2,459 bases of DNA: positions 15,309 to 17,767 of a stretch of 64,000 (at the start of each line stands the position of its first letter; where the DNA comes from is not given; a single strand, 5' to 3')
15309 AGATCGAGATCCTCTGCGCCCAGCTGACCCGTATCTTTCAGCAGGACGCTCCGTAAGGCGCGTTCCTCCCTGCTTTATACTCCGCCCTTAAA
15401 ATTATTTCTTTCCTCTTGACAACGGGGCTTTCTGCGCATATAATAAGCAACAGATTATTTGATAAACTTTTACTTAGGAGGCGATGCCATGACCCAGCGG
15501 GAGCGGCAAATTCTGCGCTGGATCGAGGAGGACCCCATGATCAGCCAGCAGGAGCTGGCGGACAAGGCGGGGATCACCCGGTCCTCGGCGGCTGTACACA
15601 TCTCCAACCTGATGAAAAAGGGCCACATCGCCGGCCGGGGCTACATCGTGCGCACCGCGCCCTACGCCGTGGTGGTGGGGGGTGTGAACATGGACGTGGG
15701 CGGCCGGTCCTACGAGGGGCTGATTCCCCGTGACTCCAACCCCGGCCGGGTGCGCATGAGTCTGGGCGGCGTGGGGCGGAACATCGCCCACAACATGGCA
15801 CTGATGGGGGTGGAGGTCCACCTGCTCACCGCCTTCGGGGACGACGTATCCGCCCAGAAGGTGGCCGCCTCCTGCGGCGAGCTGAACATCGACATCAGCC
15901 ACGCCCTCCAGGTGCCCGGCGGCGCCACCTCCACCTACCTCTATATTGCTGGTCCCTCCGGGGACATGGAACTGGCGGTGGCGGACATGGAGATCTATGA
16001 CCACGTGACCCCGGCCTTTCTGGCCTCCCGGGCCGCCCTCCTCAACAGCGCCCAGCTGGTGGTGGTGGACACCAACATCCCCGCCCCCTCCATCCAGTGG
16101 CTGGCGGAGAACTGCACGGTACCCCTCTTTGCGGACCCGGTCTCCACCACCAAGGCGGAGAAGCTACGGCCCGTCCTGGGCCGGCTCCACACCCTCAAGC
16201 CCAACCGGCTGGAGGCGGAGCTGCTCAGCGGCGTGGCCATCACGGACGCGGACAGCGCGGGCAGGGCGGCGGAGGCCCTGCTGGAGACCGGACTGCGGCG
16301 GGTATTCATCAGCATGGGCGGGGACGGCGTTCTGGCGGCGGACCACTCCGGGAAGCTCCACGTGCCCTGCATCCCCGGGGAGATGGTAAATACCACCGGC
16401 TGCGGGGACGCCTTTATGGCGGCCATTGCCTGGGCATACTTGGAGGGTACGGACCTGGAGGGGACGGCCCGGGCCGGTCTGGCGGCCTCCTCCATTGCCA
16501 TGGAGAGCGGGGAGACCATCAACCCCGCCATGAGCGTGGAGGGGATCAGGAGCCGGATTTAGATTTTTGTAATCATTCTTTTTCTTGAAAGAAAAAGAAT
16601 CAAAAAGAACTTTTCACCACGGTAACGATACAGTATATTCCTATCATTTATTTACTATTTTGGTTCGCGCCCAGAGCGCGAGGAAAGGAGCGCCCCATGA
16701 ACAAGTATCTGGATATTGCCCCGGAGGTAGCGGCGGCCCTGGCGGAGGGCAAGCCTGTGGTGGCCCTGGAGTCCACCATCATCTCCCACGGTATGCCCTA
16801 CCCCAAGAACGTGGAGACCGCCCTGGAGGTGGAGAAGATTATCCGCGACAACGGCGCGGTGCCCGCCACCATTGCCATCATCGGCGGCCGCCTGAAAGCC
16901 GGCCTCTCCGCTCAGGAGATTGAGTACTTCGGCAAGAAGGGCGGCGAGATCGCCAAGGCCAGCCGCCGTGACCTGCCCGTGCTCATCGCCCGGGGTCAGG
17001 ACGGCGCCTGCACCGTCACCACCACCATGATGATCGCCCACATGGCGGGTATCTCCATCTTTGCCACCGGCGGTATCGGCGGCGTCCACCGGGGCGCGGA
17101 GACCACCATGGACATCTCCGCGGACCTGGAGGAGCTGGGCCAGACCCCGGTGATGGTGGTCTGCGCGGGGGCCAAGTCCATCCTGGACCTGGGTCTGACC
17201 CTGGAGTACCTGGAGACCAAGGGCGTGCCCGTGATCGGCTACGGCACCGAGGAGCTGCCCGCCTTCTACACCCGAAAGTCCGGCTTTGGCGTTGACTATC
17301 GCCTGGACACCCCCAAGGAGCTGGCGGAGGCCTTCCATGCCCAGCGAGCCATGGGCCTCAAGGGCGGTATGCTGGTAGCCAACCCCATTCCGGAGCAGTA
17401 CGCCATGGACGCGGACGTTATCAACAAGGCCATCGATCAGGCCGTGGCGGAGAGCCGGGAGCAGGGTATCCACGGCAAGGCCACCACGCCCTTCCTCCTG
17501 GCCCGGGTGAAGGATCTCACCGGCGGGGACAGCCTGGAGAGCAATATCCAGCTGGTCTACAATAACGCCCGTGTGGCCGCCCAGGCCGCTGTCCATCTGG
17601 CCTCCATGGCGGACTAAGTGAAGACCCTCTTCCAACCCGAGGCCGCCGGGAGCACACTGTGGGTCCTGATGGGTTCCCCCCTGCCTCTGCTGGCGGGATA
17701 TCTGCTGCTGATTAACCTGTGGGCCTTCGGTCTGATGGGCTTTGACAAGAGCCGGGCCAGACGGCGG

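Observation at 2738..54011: Abundant AT-rich hairpin repeat family (at least 11 copies in 64 kb) with compensatory stem changes, inserted just after stop codons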

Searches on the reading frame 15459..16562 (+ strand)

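Call 66: search_protein_families(library=pfam, proteins=[window:15459-16562:+], max_evalue=0.00001)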
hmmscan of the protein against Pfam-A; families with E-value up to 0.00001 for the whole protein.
window:15459-16562:+ (367 aa): 5 families
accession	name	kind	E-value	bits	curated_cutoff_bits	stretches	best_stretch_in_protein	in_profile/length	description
PF00294.29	PfkB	-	1.6e-50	172.6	25.8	1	69-356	3-298/302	pfkB family carbohydrate kinase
PF13412.12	HTH_24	-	1.2e-08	34.8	21.9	1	12-55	2-45/48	Winged helix-turn-helix DNA-binding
PF12802.13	MarR_2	-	1.5e-06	28.7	27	1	11-57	3-50/61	MarR family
PF08543.17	Phos_pyr_kin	-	5.3e-06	26.4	27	1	235-340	111-224/246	Phosphomethylpyrimidine kinase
PF00196.25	GerE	-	9.7e-06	25.6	23.5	0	10-59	2-49/57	Bacterial regulatory proteins, luxR family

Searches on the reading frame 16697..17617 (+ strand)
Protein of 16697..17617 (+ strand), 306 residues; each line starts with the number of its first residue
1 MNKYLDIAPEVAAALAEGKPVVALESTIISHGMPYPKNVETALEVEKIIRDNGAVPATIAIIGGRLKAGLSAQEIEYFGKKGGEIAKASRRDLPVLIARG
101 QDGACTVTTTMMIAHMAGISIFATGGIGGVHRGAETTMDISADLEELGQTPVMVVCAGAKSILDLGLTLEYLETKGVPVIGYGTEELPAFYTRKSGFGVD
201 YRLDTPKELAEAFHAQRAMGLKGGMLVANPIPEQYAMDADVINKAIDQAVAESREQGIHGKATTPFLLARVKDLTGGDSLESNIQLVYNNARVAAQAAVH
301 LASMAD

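Call 66: search_protein_families(library=pfam, proteins=[window:16697-17617:+], max_evalue=0.00001)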
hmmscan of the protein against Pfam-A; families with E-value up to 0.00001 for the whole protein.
window:16697-17617:+ (306 aa): 1 family
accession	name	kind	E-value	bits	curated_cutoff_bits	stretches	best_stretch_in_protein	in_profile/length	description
PF04227.17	Indigoidine_A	-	6e-137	456.2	25.2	1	10-299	1-290/291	Indigoidine synthase A like protein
